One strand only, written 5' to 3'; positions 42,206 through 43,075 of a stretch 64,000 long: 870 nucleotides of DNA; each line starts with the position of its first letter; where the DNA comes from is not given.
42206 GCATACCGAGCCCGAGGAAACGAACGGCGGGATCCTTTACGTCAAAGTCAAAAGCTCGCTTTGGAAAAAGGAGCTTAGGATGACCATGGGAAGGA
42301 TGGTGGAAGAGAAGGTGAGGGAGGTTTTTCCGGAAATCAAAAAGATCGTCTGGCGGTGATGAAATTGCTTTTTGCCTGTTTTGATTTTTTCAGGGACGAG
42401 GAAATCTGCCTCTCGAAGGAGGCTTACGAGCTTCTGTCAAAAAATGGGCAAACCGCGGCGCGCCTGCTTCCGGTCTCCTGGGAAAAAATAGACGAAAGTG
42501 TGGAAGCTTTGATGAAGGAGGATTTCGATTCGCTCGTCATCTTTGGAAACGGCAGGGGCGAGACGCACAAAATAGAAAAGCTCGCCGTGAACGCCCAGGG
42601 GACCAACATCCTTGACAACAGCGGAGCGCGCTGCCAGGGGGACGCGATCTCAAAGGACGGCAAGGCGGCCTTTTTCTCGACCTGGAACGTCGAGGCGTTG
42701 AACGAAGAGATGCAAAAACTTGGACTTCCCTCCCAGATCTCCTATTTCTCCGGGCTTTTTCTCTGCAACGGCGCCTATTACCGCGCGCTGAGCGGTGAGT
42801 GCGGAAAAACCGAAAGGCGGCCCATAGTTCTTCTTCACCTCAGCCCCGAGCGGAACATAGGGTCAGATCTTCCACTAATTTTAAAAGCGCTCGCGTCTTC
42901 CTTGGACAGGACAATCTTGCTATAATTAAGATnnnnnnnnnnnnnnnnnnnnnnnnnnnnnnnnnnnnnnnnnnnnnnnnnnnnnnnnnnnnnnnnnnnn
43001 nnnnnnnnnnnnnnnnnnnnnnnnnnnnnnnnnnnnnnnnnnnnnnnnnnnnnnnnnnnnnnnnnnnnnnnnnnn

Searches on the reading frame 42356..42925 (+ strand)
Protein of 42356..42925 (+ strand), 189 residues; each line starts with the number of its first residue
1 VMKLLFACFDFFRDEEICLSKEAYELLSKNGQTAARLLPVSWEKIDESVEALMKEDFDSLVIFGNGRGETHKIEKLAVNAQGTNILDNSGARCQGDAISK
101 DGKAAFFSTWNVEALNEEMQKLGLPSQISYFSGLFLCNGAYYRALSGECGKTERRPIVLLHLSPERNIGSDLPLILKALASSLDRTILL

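Call 44: search_protein_families(library=pfam, proteins=[window:42356-42925:+], max_evalue=0.001)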
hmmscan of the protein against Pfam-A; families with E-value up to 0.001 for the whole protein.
window:42356-42925:+ (189 aa): 1 family
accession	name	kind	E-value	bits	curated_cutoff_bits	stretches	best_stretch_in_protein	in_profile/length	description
PF01470.22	Peptidase_C15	-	6.9e-21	75.7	22.7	1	2-146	1-151/204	Pyroglutamyl peptidase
